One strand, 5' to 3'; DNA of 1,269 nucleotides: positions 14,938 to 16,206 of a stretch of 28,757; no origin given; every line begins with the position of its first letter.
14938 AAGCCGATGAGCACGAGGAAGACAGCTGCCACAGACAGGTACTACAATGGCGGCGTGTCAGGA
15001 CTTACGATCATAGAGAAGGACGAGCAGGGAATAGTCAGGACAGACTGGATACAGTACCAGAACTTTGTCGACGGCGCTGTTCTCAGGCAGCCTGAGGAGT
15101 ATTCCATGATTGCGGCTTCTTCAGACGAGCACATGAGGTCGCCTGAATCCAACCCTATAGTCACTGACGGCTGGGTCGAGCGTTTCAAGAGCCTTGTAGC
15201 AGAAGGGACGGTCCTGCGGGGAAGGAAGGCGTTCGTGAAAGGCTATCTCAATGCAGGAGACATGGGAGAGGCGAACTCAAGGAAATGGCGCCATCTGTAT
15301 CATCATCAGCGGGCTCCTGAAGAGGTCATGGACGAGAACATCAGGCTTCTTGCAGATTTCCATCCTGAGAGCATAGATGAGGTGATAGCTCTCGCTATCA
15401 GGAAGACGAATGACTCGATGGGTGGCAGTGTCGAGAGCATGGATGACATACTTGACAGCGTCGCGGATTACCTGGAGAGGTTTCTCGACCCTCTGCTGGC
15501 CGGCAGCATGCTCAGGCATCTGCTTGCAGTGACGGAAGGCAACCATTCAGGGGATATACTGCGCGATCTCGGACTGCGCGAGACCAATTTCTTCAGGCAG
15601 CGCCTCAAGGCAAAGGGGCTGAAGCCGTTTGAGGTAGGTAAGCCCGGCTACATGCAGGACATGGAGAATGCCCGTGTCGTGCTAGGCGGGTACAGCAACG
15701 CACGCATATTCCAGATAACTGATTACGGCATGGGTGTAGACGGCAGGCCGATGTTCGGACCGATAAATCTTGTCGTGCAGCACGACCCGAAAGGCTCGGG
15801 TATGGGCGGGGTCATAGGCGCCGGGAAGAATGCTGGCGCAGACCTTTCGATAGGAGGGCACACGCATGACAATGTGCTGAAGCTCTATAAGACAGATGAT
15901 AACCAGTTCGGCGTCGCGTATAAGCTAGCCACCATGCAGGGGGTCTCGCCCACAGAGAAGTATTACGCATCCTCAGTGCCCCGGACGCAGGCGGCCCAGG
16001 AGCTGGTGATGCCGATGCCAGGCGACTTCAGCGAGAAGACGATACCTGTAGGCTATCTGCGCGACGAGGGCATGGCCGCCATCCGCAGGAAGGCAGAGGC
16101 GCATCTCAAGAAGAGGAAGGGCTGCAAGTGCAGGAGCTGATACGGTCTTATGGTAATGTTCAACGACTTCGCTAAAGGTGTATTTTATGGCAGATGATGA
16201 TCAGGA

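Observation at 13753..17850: Three-gene module: Mre11-like phosphoesterase homolog with lost metal ligands and a huge coiled-coil insertion, a coiled-coil AAA+ ATPase, and an 81-aa protein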

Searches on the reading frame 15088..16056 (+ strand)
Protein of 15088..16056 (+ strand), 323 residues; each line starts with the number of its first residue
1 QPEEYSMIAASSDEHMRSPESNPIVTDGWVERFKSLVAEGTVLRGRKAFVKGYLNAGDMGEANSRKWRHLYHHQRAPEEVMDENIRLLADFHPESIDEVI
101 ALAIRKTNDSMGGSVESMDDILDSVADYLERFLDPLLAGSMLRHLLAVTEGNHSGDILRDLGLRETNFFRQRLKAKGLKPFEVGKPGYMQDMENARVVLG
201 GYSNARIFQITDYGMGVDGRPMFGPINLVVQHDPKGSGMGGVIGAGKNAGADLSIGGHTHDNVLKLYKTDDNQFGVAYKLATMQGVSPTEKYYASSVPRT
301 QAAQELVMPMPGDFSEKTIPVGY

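Call 88: search_solved_structures(query=A3, max_evalue=10, show_alignments=3)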
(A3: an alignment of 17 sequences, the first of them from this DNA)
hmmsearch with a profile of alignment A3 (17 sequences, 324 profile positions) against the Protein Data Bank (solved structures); distinct sequences matched with E-value up to 10: 20.
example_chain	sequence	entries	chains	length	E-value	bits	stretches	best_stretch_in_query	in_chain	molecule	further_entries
7on8_A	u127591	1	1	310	3.6e-14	56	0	257-283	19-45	SAKe6AR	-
8pjs_A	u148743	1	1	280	1.3e-06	31.2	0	258-276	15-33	SAKeCEref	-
7on6_A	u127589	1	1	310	1.8e-06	30.8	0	257-282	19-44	SAKe6AE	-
7ona_A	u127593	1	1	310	2.3e-06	30.4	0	257-283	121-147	SAKe6AC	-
8pjz_A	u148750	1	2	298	1.7e-05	27.5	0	255-279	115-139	SAKe6EEtal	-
7pvp_A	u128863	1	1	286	5.1e-05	26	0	257-282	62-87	SAKe6BC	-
7onc_A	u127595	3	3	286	0.0011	21.6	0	258-283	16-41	SAKe6BE | S6BE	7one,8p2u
8pjy_A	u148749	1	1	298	0.0036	19.9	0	258-283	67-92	SAKe6EEref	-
7op4_A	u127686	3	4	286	0.014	18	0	258-283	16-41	SAKe6BE-3HH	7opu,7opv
8pjw_A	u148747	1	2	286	0.056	16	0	256-283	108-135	SAKe6FE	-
3rkv_A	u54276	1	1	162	0.091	15.3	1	49-126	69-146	putative peptidylprolyl isomerase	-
5j0j_A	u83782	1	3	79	0.099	15.2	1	72-120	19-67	designed protein 2L6HC3_6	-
8pjx_A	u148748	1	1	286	0.16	14.4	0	257-283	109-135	SAKe6FR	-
5d22_A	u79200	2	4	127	0.17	14.4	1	73-140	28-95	Granulocyte-macrophage colony-stimulating factor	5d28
7q58_A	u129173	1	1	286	0.43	13.1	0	258-276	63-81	SAKe6BR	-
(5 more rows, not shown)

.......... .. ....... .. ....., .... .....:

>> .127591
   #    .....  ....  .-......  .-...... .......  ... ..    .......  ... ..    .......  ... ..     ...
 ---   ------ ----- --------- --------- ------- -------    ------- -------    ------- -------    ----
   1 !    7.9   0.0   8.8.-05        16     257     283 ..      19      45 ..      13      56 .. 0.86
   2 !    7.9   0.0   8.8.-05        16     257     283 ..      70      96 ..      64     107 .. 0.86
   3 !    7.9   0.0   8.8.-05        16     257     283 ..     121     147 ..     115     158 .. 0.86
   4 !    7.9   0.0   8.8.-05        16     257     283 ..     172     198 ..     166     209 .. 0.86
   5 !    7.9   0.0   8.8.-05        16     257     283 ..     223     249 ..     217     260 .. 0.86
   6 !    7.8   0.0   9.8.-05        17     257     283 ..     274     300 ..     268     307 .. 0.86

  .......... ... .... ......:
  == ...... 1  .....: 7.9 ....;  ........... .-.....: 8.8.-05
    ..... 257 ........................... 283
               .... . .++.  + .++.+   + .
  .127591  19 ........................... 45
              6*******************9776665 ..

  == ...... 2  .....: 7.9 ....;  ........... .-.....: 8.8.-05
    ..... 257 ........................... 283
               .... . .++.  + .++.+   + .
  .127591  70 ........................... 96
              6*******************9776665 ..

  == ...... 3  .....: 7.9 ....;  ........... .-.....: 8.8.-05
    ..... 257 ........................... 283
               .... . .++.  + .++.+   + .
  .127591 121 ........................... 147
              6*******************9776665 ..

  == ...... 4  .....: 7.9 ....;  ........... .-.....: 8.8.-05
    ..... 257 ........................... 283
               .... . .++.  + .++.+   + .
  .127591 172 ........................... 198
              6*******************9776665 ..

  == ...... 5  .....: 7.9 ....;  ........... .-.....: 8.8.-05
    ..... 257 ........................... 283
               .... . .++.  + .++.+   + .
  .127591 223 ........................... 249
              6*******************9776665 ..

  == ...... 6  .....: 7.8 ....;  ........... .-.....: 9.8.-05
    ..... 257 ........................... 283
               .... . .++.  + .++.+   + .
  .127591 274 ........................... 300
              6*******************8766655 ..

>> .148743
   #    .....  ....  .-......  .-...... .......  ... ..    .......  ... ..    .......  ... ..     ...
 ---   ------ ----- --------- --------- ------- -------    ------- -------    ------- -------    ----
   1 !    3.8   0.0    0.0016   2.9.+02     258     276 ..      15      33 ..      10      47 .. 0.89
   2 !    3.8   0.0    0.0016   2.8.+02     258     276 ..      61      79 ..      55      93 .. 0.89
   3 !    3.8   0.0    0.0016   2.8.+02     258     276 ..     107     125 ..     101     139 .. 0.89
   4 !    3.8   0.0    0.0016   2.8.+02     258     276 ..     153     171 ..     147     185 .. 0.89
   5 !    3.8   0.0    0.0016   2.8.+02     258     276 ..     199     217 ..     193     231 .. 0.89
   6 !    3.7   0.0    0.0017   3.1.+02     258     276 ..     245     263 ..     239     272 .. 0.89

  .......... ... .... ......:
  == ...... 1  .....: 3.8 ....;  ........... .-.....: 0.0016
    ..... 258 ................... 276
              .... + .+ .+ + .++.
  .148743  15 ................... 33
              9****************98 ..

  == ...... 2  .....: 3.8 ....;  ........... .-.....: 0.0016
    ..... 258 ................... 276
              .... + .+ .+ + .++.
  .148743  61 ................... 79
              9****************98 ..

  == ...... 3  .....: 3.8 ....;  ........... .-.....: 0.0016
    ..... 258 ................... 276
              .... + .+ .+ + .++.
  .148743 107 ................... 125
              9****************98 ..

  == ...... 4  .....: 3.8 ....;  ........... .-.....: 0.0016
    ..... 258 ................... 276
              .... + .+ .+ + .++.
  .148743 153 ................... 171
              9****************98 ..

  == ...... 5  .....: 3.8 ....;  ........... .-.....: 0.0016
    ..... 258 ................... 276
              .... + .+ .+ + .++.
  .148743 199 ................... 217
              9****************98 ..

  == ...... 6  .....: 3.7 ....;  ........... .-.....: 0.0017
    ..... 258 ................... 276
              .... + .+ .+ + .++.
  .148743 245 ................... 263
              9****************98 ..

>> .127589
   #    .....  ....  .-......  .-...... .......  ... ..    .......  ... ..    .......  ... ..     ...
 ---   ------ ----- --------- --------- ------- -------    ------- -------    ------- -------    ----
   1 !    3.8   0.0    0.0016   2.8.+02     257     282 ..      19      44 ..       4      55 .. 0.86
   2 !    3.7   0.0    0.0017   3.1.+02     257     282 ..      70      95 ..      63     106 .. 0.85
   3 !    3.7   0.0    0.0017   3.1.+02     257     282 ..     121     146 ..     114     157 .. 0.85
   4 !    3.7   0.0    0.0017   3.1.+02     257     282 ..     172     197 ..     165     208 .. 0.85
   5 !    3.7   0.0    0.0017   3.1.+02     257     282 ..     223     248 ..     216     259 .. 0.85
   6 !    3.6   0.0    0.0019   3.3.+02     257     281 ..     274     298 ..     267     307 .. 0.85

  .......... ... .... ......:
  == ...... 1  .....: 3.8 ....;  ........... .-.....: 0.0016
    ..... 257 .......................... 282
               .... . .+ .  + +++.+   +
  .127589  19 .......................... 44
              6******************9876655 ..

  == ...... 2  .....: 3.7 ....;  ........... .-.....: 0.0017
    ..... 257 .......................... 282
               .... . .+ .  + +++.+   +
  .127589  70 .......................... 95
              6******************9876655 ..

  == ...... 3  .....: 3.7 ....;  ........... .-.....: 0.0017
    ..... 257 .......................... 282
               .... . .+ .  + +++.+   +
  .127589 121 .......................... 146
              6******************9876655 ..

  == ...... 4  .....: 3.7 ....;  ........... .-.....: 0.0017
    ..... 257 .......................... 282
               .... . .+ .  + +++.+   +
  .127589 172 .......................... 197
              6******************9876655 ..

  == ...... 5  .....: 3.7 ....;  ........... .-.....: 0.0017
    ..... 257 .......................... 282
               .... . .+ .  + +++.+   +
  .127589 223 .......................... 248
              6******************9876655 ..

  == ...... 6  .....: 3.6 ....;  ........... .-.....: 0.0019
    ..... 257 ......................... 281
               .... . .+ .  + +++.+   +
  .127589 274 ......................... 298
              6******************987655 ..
